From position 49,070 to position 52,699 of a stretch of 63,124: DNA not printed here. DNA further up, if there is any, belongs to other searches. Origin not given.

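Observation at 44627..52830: The same short zinc-ribbon module is fused to the N-terminus of three different proteins in the locus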

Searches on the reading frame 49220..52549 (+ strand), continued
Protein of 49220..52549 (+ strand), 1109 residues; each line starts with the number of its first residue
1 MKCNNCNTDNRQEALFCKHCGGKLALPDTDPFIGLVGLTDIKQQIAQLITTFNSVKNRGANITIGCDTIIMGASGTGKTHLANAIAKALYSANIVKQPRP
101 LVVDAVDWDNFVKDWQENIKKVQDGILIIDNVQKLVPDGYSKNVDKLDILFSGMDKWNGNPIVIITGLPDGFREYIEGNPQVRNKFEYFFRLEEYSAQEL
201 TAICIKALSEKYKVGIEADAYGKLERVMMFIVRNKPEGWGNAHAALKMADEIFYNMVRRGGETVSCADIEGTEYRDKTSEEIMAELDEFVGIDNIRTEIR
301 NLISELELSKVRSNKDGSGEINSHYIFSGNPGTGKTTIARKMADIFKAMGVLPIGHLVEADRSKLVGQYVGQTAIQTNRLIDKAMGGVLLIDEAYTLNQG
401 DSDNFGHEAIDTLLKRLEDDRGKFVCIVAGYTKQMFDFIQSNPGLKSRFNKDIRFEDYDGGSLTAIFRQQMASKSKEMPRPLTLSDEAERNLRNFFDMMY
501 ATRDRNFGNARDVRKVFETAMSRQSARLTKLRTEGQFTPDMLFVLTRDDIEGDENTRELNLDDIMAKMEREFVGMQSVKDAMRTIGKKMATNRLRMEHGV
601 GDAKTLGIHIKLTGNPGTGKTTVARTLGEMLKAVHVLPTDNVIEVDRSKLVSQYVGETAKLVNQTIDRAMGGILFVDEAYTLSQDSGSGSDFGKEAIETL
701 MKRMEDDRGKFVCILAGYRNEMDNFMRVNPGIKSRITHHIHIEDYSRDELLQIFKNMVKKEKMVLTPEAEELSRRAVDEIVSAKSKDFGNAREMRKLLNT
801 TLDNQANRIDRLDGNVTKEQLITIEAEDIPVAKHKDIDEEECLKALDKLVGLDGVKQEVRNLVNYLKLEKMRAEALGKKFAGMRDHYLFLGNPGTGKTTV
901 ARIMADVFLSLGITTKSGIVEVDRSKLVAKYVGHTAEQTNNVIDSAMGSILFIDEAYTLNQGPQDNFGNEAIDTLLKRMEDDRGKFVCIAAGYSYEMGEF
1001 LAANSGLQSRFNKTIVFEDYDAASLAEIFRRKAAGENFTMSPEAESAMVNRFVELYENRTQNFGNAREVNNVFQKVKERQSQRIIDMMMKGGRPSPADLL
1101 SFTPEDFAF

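Call 16: search_protein_families(library=ncbifam, proteins=[window:49220-52549:+], max_evalue=0.001)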
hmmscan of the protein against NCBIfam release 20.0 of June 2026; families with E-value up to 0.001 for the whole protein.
window:49220-52549:+ (1109 aa): 93 families (the best 25 are shown)
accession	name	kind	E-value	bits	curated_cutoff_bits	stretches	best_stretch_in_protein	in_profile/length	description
TIGR02881.1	spore_V_K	equivalog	2e-230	761.2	422.95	4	570-829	6-261/261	stage V sporulation protein K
TIGR03922.1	T7SS_EccA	equivalog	3.7e-199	662.9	466.65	4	841-1086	270-528/557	type VII secretion AAA-ATPase EccA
TIGR02880.1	cbbX_cfxQ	equivalog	9.3e-190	628.9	459.25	4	554-830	6-279/284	CbbX protein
NF003069.1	PRK03992.1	subfamily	1.9e-22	79.9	500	2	610-763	168-323/379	proteasome-activating nucleotidase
NF042959.1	IteA_antiphage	equivalog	9.6e-22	77.6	510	2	824-960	66-196/367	anti-phage ATPase IteA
TIGR01242.2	TIGR01242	subfamily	6.3e-21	74.8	500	2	610-762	151-305/362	proteasome-activating nucleotidase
NF000868.0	PRK00080.1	equivalog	7.8e-21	74.3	282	1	882-961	49-116/330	Holliday junction branch migration DNA helicase RuvB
TIGR00635.1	ruvB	equivalog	2.7e-17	62.8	299.05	1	881-962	27-96/305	Holliday junction branch migration DNA helicase RuvB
TIGR02397.1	dnaX_nterm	equivalog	4.1e-17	62.5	250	1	885-906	37-58/355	DNA polymerase III subunit gamma/tau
TIGR01241.2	FtsH_fam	equivalog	8.1e-16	57.9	600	1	832-955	147-262/598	ATP-dependent zinc metalloprotease FtsH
NF011514.0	PRK14953.1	equivalog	3.8e-15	55.8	536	0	317-344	33-60/488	DNA polymerase III subunits gamma and tau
NF011523.0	PRK14962.1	equivalog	1.8e-14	53.4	576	0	309-344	23-58/474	DNA polymerase III subunits gamma and tau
NF009881.0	PRK13341.1-2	equivalog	6.4e-14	50.8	651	1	888-966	56-128/736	AAA family ATPase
TIGR02173.1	cyt_kin_arch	equivalog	1.1e-11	45.1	102.1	0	610-637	3-30/169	(d)CMP kinase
TIGR02928.1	TIGR02928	subfamily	9.7e-11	41.1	181.3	0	713-803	167-253/366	orc1/cdc6 family replication initiation protein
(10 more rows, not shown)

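Call 18: find_encoding_contigs(protein=P0061, flank=10000, max_places=3)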
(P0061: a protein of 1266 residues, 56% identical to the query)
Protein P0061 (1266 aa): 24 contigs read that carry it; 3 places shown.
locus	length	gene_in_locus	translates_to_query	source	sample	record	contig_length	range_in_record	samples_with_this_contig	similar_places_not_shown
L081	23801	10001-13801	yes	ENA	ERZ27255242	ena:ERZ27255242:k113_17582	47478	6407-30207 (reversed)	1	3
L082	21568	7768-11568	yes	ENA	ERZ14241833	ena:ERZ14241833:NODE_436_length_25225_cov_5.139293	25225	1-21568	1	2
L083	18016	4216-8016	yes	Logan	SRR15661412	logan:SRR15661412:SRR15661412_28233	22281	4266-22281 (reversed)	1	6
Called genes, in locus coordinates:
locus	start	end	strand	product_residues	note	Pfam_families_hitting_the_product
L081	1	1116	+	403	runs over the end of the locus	PF12508:Transposon_TraM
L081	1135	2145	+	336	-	PF13595:DUF4138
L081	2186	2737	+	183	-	PF10626:TraO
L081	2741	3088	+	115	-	-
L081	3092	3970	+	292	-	PF13155:Toprim_2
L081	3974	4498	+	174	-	PF12988:TraQ_transposon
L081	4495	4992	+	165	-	PF00959:Phage_lysozyme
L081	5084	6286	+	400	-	PF13102:Phage_int_SAM_5, PF00589:Phage_integrase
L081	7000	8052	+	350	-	-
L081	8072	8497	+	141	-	-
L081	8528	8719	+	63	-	-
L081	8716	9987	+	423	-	PF00899:ThiF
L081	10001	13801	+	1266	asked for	PF06745:ATPase (faint), PF00910:RNA_helicase (faint), PF00004:AAA, PF17866:AAA_lid_6, PF00004:AAA, PF17866:AAA_lid_6, PF00004:AAA, PF17866:AAA_lid_6, +34 more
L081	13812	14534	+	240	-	PF08239:SH3_3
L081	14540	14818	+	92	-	PF12172:zf-ChsH2 (faint)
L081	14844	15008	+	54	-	-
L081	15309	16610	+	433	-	PF04055:Radical_SAM, PF13353:Fer4_12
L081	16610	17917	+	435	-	PF00919:UPF0004, PF04055:Radical_SAM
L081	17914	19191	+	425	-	PF00919:UPF0004, PF04055:Radical_SAM, PF18693:TRAM_2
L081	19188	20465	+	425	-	PF04055:Radical_SAM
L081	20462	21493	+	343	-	PF05343:Peptidase_M42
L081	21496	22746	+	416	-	PF00919:UPF0004, PF04055:Radical_SAM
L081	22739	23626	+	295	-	-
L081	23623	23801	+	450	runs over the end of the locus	PF02129:Peptidase_S15 (faint), PF00326:Peptidase_S9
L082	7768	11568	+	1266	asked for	PF06745:ATPase (faint), PF00910:RNA_helicase (faint), PF00004:AAA, PF17866:AAA_lid_6, PF00004:AAA, PF17866:AAA_lid_6, PF00004:AAA, PF17866:AAA_lid_6, +34 more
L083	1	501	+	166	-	?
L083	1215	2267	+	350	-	-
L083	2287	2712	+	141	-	-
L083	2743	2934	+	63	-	-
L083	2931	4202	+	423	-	PF00899:ThiF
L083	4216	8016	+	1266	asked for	PF06745:ATPase (faint), PF00910:RNA_helicase (faint), PF00004:AAA, PF17866:AAA_lid_6, PF00004:AAA, PF17866:AAA_lid_6, PF00004:AAA, PF17866:AAA_lid_6, +34 more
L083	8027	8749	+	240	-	PF08239:SH3_3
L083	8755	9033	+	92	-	PF12172:zf-ChsH2 (faint)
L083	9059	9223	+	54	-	-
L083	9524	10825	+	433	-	PF04055:Radical_SAM, PF13353:Fer4_12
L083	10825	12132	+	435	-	PF00919:UPF0004, PF04055:Radical_SAM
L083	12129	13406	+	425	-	PF00919:UPF0004, PF04055:Radical_SAM, PF18693:TRAM_2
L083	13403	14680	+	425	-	PF04055:Radical_SAM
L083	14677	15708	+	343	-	PF05343:Peptidase_M42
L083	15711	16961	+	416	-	PF00919:UPF0004, PF04055:Radical_SAM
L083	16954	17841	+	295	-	-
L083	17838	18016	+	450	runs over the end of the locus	PF02129:Peptidase_S15 (faint), PF00326:Peptidase_S9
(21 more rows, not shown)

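Call 19: find_encoding_contigs(protein=P0010, flank=10000, max_places=2)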
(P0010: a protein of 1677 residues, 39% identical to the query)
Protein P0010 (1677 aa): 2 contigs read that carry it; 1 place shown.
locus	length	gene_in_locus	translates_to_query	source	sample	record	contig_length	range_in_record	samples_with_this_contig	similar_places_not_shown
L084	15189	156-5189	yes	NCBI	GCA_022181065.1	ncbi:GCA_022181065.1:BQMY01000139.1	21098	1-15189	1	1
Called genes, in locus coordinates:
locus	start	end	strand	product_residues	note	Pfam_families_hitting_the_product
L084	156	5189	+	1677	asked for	PF17866:AAA_lid_6, PF00004:AAA, PF17866:AAA_lid_6, PF00004:AAA, PF17866:AAA_lid_6, PF00004:AAA, PF17866:AAA_lid_6, PF00004:AAA, +45 more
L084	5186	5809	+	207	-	PF12773:DZR (weak), PF00498:FHA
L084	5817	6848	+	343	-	PF00481:PP2C (weak), PF13672:PP2C_2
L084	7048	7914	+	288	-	PF00483:NTP_transferase, PF12804:NTP_transf_3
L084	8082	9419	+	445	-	PF03446:NAD_binding_2 (weak), PF03721:UDPG_MGDP_dh_N, PF00984:UDPG_MGDP_dh, PF03720:UDPG_MGDP_dh_C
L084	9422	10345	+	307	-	PF01073:3Beta_HSD, PF01370:Epimerase, PF02719:Polysacc_synt_2, PF04321:RmlD_sub_bind, PF05368:NmrA (weak), PF07993:NAD_binding_4, PF13460:NAD_binding_10, PF16363:GDP_Man_Dehyd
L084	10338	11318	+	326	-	PF01408:GFO_IDH_MocA, PF22725:GFO_IDH_MocA_C3, PF02894:GFO_IDH_MocA_C (weak)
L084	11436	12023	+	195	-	PF25084:LbH_EIF2B (weak), PF14602:Hexapep_2 (faint), PF00132:Hexapep, PF25087:GMPPB_C (weak), PF00132:Hexapep (weak)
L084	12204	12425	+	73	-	PF05635:23S_rRNA_IVP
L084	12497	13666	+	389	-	PF00155:Aminotran_1_2, PF01041:DegT_DnrJ_EryC1, PF01053:Cys_Met_Meta_PP, PF00266:Aminotran_5, PF01212:Beta_elim_lyase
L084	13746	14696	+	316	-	PF01370:Epimerase, PF04321:RmlD_sub_bind, PF16363:GDP_Man_Dehyd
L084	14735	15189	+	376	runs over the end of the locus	PF01370:Epimerase, PF02719:Polysacc_synt_2 (weak), PF04321:RmlD_sub_bind, PF16363:GDP_Man_Dehyd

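Call 20: find_encoding_contigs(protein=P0036, flank=10000, max_places=2)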
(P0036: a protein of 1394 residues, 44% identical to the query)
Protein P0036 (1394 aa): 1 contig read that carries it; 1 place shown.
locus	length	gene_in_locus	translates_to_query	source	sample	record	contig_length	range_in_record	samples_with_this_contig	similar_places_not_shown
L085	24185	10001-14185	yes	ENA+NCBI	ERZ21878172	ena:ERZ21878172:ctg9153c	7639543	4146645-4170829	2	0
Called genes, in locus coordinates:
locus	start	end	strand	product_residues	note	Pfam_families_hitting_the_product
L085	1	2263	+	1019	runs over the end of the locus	PF11028:TMEM260_N, PF28497:DUF8416, PF28495:TMEM260_2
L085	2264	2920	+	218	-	PF01522:Polysacc_deac_1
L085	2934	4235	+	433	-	PF02844:GARS_N, PF01071:GARS_A, PF02843:GARS_C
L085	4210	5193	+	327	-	-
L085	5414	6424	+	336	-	PF12773:DZR, PF13240:Zn_Ribbon_1 (faint), PF12773:DZR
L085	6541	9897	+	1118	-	PF07714:PK_Tyr_Ser-Thr, PF00069:Pkinase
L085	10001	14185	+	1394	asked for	PF00004:AAA, PF17866:AAA_lid_6, PF00004:AAA, PF17866:AAA_lid_6, PF00004:AAA, PF17866:AAA_lid_6, PF00004:AAA, PF17866:AAA_lid_6, +50 more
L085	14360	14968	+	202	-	PF12773:DZR (weak), PF13248:Zn_ribbon_3 (weak), PF00498:FHA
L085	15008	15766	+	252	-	PF13672:PP2C_2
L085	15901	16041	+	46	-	-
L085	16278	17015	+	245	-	PF00005:ABC_tran, PF02463:SMC_N (faint), PF13304:AAA_21 (faint)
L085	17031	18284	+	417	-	PF12704:MacB_PCD, PF02687:FtsX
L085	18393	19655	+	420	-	PF12704:MacB_PCD, PF02687:FtsX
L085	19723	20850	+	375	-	PF25917:BSH_RND, PF25973:BSH_CzcB (weak), PF25967:RND-MFP_C (faint), PF25885:HH_EMRA (weak)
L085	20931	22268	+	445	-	PF02321:OEP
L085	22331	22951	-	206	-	PF01351:RNase_HII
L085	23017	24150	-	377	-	PF13439:Glyco_transf_4, PF20706:GT4-conflict (weak), PF00534:Glycos_transf_1, PF13692:Glyco_trans_1_4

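Call 39: find_encoding_contigs(protein=P0017, flank=10000, max_places=1)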
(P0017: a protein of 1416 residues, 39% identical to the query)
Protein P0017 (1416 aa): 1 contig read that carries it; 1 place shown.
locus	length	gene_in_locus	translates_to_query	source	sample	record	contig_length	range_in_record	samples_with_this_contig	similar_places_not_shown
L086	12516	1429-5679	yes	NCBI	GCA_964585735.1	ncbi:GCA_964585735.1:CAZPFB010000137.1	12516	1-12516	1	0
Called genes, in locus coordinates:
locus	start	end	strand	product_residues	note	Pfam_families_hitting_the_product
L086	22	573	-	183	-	-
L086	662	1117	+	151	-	-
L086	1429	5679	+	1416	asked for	PF17866:AAA_lid_6, PF00004:AAA, PF17866:AAA_lid_6, PF00004:AAA, PF17866:AAA_lid_6, PF00004:AAA, PF17866:AAA_lid_6, PF00004:AAA, +38 more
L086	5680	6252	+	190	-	PF12773:DZR (weak), PF00498:FHA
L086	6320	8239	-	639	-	PF00069:Pkinase, PF07714:PK_Tyr_Ser-Thr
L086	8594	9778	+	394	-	PF12773:DZR (faint)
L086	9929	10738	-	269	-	-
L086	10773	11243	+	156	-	-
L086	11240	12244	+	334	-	PF00850:Hist_deacetyl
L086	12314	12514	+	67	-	?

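Call 40: find_encoding_contigs(protein=P0110, flank=10000, max_places=1)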
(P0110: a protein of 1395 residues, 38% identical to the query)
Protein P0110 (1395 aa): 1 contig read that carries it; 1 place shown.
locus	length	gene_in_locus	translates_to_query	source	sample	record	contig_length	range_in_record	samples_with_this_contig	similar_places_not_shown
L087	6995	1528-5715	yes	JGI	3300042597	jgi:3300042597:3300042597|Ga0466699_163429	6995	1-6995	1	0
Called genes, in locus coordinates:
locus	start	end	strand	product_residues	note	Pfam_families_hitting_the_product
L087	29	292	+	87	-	-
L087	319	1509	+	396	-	PF17032:Zn_ribbon_15 (faint), PF12773:DZR, PF13240:Zn_Ribbon_1 (weak), PF13248:Zn_ribbon_3 (faint), PF18912:DZR_2 (faint), PF24460:DUF7575 (faint), PF12773:DZR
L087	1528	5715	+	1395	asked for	PF00004:AAA, PF17866:AAA_lid_6, PF00004:AAA, PF17866:AAA_lid_6, PF00004:AAA, PF17866:AAA_lid_6, PF00004:AAA, PF17866:AAA_lid_6, +33 more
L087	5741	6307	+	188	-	PF00498:FHA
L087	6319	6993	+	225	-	?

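Call 41: find_encoding_contigs(protein=P0119, flank=10000, max_places=1)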
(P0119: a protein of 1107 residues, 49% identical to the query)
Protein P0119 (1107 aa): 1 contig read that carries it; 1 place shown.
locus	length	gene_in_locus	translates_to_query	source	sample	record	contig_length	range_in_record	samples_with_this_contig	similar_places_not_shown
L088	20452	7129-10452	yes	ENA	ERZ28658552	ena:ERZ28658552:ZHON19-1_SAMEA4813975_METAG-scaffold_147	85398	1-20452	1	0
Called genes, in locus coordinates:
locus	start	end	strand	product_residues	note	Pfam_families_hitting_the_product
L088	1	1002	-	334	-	?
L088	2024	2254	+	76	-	-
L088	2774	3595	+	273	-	PF12773:DZR (faint)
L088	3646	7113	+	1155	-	PF00069:Pkinase, PF03109:ABC1 (weak), PF07714:PK_Tyr_Ser-Thr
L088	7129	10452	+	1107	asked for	PF00005:ABC_tran (faint), PF05496:RuvB_N (weak), PF00004:AAA, PF17866:AAA_lid_6, PF00004:AAA, PF17866:AAA_lid_6, PF00004:AAA, PF17866:AAA_lid_6, +28 more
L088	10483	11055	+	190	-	PF12773:DZR (weak), PF00498:FHA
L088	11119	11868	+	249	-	PF00481:PP2C (faint), PF13672:PP2C_2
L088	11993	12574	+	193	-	-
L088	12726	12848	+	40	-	-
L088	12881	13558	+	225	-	PF11655:DUF2589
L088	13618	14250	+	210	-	PF11655:DUF2589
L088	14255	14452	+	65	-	-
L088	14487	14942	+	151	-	PF11655:DUF2589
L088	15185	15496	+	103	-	-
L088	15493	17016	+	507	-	PF02837:Glyco_hydro_2_N, PF22666:Glyco_hydro_2_N2, PF00703:Glyco_hydro_2, PF02836:Glyco_hydro_2_C (weak)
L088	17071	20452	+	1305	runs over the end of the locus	PF08450:SGL (faint), PF07494:Reg_prop (weak), PF23748:Beta-prop_LRRK2 (faint), PF07495:Y_Y_Y, PF00512:HisKA, PF02518:HATPase_c, PF00072:Response_reg, PF12833:HTH_18, +1 more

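Call 51: find_encoding_contigs(protein=P0028, flank=10000, max_places=1)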
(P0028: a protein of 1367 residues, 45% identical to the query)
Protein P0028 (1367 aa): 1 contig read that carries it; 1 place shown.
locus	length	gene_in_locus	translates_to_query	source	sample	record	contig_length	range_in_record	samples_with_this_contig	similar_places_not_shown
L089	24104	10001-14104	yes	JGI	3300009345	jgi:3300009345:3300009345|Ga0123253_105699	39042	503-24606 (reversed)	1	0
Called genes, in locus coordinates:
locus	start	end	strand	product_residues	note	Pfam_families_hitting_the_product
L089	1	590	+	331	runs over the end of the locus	PF07584:BatA, PF00092:VWA, PF06707:DUF1194 (faint), PF13519:VWA_2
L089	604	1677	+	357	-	PF07584:BatA, PF00092:VWA, PF13519:VWA_2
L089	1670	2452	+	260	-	PF13176:TPR_7 (faint), PF13414:TPR_11 (weak), PF13432:TPR_16 (weak), PF14559:TPR_19, PF13431:TPR_17, PF13424:TPR_12, PF00515:TPR_1, PF07719:TPR_2 (weak), +4 more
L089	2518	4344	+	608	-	PF13584:BatD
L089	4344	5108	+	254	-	PF07719:TPR_2 (faint), PF00515:TPR_1 (weak), PF13414:TPR_11 (weak)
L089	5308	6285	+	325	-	PF12773:DZR, PF13240:Zn_Ribbon_1 (weak)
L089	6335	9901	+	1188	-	PF00069:Pkinase, PF07714:PK_Tyr_Ser-Thr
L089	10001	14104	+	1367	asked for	PF17866:AAA_lid_6, PF00004:AAA, PF17866:AAA_lid_6, PF00004:AAA, PF17866:AAA_lid_6, PF00004:AAA, PF17866:AAA_lid_6, PF00004:AAA, +43 more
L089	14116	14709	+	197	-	PF12773:DZR (weak), PF00498:FHA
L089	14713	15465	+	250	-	PF00481:PP2C (weak), PF13672:PP2C_2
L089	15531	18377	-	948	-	PF07719:TPR_2 (faint), PF12770:CHAT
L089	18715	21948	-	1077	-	PF23381:Beta-prop_IFT122_1st, PF23414:Beta-prop_EML_2, PF24105:Beta-prop_CAF1B_HIR1, PF24796:WDR55, PF24814:WD40_Prp19, PF25168:Beta-prop_WDR36-Utp21_2nd, PF25171:Beta-prop_WDR36-Utp21_1st, PF25172:Beta-prop_WDR3_2nd, +78 more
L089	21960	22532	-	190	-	-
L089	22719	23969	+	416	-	PF18911:PKD_4, PF00801:PKD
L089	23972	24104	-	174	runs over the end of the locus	-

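Call 52: find_encoding_contigs(protein=P0040, flank=10000, max_places=1)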
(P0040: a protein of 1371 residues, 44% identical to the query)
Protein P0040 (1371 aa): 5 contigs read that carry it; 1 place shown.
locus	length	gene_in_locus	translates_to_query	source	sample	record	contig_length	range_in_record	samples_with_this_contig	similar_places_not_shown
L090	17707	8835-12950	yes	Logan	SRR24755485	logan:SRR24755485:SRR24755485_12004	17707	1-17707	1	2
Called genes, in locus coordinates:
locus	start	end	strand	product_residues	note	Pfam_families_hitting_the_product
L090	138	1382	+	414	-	PF13175:AAA_15, PF13304:AAA_21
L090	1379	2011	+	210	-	PF13707:RloB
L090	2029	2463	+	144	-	-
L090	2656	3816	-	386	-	-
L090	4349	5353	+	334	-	PF12773:DZR, PF13240:Zn_Ribbon_1 (faint), PF13248:Zn_ribbon_3 (faint), PF18912:DZR_2 (faint), PF12773:DZR (weak)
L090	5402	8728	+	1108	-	PF00069:Pkinase, PF07714:PK_Tyr_Ser-Thr, PF03109:ABC1 (weak), PF14531:Kinase-like (faint)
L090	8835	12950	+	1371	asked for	PF00004:AAA, PF17866:AAA_lid_6, PF00004:AAA, PF17866:AAA_lid_6, PF00004:AAA, PF17866:AAA_lid_6, PF00004:AAA, PF17866:AAA_lid_6, +51 more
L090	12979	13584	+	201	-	PF12773:DZR, PF00498:FHA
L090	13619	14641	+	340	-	PF00481:PP2C, PF13672:PP2C_2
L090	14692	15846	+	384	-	PF02493:MORN (weak)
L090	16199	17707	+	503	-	?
